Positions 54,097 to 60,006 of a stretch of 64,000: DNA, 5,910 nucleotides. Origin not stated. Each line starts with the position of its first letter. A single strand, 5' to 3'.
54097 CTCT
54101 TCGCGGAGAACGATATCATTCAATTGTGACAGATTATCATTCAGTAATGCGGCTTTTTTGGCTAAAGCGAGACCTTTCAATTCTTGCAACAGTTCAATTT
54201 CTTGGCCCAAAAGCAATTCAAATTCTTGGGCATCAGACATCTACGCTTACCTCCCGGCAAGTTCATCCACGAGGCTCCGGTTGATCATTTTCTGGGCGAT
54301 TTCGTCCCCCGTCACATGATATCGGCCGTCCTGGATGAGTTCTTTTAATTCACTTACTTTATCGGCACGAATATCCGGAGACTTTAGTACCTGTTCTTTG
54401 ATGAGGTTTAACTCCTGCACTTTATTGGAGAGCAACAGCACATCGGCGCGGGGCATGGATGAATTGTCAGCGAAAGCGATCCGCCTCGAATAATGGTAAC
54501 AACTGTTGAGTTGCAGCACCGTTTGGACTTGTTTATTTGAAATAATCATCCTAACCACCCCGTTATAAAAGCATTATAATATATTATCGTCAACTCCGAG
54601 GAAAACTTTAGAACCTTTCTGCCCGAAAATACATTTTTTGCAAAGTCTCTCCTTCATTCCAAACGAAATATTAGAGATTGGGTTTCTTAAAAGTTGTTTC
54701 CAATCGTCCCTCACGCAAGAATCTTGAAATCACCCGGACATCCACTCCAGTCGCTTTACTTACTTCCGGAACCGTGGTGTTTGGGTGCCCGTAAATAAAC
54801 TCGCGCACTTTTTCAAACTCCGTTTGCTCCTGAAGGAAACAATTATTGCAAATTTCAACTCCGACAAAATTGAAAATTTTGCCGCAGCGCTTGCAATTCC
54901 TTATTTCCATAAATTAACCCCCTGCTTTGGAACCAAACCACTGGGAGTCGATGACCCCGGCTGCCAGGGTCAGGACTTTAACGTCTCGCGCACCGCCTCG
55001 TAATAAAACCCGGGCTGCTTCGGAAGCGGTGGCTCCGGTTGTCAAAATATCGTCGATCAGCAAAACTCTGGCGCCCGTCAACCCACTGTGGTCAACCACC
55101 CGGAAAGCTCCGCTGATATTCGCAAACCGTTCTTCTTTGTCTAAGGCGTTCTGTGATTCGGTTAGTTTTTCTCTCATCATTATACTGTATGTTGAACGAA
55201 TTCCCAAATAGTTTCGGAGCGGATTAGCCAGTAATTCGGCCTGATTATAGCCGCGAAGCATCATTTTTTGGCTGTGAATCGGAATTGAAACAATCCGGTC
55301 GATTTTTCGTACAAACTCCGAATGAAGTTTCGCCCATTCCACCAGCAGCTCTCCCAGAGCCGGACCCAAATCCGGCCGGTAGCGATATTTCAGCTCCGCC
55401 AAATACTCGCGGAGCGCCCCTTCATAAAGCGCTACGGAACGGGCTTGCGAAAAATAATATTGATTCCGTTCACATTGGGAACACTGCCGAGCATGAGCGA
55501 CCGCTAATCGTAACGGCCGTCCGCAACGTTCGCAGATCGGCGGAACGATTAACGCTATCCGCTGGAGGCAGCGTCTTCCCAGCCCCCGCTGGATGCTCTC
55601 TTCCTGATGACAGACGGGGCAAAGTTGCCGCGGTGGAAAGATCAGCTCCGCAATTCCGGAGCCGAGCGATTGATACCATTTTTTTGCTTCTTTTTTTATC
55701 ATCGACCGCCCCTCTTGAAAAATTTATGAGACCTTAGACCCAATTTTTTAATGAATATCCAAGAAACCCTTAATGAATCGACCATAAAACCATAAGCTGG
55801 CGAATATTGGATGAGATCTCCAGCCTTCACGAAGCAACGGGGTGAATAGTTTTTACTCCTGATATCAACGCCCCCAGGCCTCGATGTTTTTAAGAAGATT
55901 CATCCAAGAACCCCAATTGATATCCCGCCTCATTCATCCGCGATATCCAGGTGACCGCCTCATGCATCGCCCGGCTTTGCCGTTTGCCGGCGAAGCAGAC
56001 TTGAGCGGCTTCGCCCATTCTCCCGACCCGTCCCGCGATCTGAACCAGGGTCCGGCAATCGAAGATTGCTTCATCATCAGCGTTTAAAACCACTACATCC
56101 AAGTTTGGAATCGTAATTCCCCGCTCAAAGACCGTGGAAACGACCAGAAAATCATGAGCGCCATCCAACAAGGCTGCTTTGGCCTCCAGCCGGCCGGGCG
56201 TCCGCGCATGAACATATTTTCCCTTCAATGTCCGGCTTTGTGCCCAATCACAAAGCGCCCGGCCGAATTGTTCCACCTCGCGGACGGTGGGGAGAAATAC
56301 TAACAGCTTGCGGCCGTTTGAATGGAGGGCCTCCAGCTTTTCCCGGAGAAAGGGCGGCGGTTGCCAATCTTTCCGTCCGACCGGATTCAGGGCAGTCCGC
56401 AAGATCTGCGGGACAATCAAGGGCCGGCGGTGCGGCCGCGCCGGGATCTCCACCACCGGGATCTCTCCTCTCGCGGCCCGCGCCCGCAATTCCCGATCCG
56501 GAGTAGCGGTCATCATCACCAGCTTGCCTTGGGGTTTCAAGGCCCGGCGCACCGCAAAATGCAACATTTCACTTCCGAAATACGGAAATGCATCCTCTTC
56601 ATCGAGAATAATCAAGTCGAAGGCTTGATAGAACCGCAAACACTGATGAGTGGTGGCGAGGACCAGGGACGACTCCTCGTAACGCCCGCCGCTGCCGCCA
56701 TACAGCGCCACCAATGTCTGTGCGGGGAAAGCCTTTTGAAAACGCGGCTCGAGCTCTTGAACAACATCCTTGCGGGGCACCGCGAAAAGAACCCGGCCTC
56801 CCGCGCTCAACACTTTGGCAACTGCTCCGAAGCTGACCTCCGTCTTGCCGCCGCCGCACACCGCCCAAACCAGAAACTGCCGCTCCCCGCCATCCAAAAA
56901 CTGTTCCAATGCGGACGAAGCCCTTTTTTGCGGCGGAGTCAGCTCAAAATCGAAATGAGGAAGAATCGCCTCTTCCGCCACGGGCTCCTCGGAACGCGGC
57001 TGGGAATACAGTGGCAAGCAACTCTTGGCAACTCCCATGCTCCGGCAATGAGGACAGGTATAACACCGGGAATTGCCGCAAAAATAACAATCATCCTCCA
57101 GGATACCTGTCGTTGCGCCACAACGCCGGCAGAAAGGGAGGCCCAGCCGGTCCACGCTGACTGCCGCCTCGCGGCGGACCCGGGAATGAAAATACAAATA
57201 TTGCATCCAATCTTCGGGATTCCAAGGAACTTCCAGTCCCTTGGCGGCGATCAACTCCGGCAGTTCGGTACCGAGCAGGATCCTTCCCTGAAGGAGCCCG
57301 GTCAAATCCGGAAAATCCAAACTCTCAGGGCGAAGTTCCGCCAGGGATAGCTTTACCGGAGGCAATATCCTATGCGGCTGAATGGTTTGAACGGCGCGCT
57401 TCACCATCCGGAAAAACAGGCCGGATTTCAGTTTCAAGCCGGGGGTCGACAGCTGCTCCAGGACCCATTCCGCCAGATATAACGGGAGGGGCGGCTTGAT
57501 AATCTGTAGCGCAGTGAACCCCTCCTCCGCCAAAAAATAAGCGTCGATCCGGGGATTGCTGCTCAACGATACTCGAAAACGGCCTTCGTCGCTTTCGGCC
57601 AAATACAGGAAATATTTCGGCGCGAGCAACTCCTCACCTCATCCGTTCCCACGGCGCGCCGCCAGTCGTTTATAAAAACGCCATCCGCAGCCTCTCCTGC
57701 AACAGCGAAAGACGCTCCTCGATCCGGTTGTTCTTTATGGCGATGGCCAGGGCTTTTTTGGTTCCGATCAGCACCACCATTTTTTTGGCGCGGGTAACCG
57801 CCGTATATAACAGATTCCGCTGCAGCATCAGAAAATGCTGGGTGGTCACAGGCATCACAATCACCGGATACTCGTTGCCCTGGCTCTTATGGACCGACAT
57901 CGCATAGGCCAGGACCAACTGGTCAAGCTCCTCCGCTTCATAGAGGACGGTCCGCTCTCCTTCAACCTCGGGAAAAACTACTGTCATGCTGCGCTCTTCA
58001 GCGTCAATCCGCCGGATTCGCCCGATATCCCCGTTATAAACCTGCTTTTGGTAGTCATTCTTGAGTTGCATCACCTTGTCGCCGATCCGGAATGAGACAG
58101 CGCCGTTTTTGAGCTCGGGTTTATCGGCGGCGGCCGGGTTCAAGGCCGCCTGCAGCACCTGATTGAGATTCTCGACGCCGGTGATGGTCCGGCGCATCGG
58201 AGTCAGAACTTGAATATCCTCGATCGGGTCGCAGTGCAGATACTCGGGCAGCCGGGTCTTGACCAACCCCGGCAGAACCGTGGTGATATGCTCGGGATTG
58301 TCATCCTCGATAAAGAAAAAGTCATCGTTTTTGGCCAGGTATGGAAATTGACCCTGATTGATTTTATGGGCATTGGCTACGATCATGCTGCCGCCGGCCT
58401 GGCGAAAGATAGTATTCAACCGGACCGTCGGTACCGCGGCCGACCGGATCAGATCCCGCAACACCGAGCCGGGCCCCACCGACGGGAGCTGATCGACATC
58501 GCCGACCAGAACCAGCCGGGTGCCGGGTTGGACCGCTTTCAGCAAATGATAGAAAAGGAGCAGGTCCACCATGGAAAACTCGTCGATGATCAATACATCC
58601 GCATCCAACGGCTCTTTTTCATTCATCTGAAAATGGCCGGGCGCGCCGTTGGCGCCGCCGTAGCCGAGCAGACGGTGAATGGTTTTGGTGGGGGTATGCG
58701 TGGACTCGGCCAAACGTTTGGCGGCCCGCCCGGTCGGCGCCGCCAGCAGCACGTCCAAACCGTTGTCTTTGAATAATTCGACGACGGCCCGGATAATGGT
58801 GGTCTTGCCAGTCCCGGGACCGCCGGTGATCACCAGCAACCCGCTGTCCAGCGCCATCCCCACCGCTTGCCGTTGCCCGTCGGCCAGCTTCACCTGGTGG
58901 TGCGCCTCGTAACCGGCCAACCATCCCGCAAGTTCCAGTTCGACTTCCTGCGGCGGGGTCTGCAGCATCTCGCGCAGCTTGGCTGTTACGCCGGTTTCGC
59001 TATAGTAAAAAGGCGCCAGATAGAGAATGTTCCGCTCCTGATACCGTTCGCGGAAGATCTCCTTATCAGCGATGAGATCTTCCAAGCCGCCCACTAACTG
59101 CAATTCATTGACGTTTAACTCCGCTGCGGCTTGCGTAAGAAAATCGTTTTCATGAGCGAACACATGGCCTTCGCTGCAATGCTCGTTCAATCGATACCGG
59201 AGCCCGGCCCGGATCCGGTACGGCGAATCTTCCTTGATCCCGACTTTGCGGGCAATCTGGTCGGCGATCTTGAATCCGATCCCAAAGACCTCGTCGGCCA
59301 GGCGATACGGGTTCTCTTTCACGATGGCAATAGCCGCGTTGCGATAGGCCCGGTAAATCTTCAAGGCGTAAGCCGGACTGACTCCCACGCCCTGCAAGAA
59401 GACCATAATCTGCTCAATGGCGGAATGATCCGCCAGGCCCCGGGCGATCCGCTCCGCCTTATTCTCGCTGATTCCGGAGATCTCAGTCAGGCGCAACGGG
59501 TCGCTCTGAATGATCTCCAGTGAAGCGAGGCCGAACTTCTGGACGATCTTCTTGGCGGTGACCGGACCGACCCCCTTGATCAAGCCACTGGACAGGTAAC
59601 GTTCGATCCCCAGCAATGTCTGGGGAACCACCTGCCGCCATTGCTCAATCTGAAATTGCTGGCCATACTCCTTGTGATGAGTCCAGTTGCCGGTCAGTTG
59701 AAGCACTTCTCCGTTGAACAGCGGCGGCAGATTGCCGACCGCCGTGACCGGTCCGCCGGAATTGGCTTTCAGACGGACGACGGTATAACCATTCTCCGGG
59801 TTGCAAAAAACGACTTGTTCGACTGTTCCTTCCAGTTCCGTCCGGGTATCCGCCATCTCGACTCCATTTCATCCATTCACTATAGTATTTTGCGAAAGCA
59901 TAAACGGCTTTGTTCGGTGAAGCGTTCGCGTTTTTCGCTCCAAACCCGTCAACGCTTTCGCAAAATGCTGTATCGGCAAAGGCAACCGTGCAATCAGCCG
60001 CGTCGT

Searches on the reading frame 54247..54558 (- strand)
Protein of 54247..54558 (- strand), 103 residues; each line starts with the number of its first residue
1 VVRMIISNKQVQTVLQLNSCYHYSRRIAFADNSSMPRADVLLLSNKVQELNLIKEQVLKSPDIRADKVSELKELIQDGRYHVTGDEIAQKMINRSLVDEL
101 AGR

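Call 61: search_protein_families(library=pfam, proteins=[window:54247-54558:-], max_evalue=0.00001)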
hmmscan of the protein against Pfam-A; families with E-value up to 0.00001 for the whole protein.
window:54247-54558:- (103 aa): 1 family
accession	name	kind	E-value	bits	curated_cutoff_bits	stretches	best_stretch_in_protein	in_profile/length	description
PF04316.19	FlgM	-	5.4e-16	59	25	1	39-93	1-55/55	Anti-sigma-28 factor, FlgM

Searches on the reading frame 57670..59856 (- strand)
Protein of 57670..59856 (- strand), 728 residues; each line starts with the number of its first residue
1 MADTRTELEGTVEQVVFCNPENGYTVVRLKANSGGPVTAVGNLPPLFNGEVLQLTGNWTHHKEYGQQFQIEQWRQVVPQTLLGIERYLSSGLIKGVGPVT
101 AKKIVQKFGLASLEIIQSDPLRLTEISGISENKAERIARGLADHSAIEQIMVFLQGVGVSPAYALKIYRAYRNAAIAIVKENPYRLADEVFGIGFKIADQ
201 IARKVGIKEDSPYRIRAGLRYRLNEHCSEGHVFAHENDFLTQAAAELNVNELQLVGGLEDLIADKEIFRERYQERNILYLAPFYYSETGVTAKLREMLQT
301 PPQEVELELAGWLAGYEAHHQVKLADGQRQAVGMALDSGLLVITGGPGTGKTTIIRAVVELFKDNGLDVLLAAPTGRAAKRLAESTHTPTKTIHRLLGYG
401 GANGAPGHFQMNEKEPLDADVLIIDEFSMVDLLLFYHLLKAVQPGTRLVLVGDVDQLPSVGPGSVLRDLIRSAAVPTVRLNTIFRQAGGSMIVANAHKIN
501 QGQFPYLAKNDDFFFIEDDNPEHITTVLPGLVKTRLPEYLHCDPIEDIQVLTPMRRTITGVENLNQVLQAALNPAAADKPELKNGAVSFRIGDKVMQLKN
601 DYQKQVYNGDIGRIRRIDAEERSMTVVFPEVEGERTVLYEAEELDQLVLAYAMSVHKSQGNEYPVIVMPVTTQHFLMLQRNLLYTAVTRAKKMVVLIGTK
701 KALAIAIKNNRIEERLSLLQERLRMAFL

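Call 62: search_protein_families(library=pfam, proteins=[window:57670-59856:-], max_evalue=0.0001)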
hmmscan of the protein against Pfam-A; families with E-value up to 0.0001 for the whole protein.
window:57670-59856:- (728 aa): 10 families
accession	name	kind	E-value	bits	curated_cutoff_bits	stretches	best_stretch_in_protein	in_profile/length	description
PF13245.12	AAA_19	-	4.8e-45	153.5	25.1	1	328-462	1-134/134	AAA domain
PF13604.12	AAA_30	-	2.4e-44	151.8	27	1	324-505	2-174/191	AAA domain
PF14490.11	HHH_RecD2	-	6.7e-43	145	27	2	144-233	2-92/92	ATP-dependent RecD2 DNA helicase HHH domain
PF18335.7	SH3_13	-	1.1e-25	89.6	41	1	564-628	1-65/65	ATP-dependent RecD-like DNA helicase SH3 domain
PF23139.1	OB_YrrC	-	1.2e-24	86.4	27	1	6-78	2-76/76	ATP-dependent DNA helicase YrrC, OB-fold domain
PF13538.12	UvrD_C_2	-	2.1e-19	69.6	27.4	1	649-697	1-52/52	UvrD-like helicase C-terminal domain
PF14520.12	HHH_5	-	2.6e-13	50.7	27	1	93-143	7-57/57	Helix-hairpin-helix domain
PF01443.25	Viral_helicase1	-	6e-12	46.3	21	1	341-469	1-110/228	Viral superfamily 1 RNA helicase core domain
PF13086.12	AAA_11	-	5.3e-10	39.9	27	1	324-384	2-70/257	AAA domain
PF13401.12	AAA_22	-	1.1e-05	26.2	27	1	338-452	5-122/130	AAA domain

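Call 70: find_homologous_proteins(query=window:57670-59856:-, max_evalue=1e-100)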
Query window:57670-59856:- (728 aa): 7996 proteins with E <= 1e-100 among 8000 candidates; the best 120 are listed.
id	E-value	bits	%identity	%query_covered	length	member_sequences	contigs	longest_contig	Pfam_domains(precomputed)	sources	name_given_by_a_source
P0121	0.0e+0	1622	100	100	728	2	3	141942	PF13538.13,PF13086.13,PF14520.13,PF01443.25,PF13604.13,PF13245.13,PF23139.2,PF18335.8,PF13401.13,PF14490.12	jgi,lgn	jgi:exodeoxyribonuclease V alpha subunit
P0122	0.0e+0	1411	87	100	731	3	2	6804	PF13538.13,PF13086.13,PF14520.13,PF01443.25,PF13604.13,PF13245.13,PF23139.2,PF18335.8,PF14490.12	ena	-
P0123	0.0e+0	1232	76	100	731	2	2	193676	PF13086.13,PF01443.25,PF13604.13,PF13245.13,PF23139.2,PF18335.8,PF13401.13,PF13538.13,PF05970.21,PF14520.13,PF14490.12,PF00580.28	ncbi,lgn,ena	-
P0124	0.0e+0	1208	74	100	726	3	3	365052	PF13538.13,PF13086.13,PF14520.13,PF01443.25,PF13604.13,PF13245.13,PF23139.2,PF18335.8,PF13401.13,PF14490.12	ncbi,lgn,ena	-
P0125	0.0e+0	1080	68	99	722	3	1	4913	PF13086.13,PF01443.25,PF13604.13,PF13245.13,PF23139.2,PF18335.8,PF13401.13,PF13538.13,PF05970.21,PF14520.13,PF14490.12,PF00580.28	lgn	-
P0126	0.0e+0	1074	66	99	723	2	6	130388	PF13086.13,PF01443.25,PF13604.13,PF13245.13,PF23139.2,PF18335.8,PF13401.13,PF13538.13,PF05970.21,PF14520.13,PF14490.12,PF00580.28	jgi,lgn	jgi:exodeoxyribonuclease V alpha subunit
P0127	0.0e+0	1071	67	99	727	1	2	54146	PF13086.13,PF01443.25,PF13604.13,PF13245.13,PF23139.2,PF18335.8,PF13401.13,PF13538.13,PF05970.21,PF14520.13,PF14490.12,PF00580.28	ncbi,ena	-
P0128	0.0e+0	1069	66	98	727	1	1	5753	PF13086.13,PF00270.36,PF01443.25,PF13604.13,PF13245.13,PF23139.2,PF18335.8,PF13401.13,PF13538.13,PF05970.21,PF14520.13,PF14490.12,PF00580.28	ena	-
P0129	0.0e+0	1065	66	98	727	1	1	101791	PF13086.13,PF01443.25,PF13604.13,PF13245.13,PF23139.2,PF18335.8,PF13401.13,PF13538.13,PF05970.21,PF14520.13,PF14490.12,PF00633.30,PF00580.28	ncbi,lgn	-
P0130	0.0e+0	1065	66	98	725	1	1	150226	PF13086.13,PF01443.25,PF13604.13,PF13245.13,PF23139.2,PF18335.8,PF13401.13,PF13538.13,PF14520.13,PF14490.12,PF00633.30,PF20720.4,PF00580.28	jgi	jgi:exodeoxyribonuclease V alpha subunit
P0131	0.0e+0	1065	66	98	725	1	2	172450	PF13086.13,PF01443.25,PF13604.13,PF13245.13,PF23139.2,PF18335.8,PF13401.13,PF13538.13,PF14520.13,PF14490.12,PF00633.30,PF20720.4,PF00580.28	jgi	jgi:exodeoxyribonuclease V alpha subunit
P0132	0.0e+0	1062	66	99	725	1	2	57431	PF13086.13,PF01443.25,PF13604.13,PF13245.13,PF23139.2,PF18335.8,PF13401.13,PF13538.13,PF05970.21,PF14520.13,PF14490.12,PF00633.30,PF00580.28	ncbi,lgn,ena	-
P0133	0.0e+0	1060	67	99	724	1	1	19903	PF13086.13,PF01443.25,PF13604.13,PF13245.13,PF23139.2,PF18335.8,PF13401.13,PF13538.13,PF05970.21,PF14520.13,PF14490.12,PF00580.28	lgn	-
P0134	0.0e+0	1060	66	98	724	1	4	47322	PF13086.13,PF01443.25,PF13604.13,PF13245.13,PF23139.2,PF18335.8,PF13401.13,PF13538.13,PF05970.21,PF14520.13,PF14490.12,PF20720.4,PF00580.28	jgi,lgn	jgi:exodeoxyribonuclease V alpha subunit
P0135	0.0e+0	1059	65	100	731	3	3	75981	PF13086.13,PF10391.16,PF01443.25,PF13604.13,PF13245.13,PF23139.2,PF18335.8,PF13401.13,PF13538.13,PF05970.21,PF14520.13,PF14490.12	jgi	jgi:exodeoxyribonuclease V alpha subunit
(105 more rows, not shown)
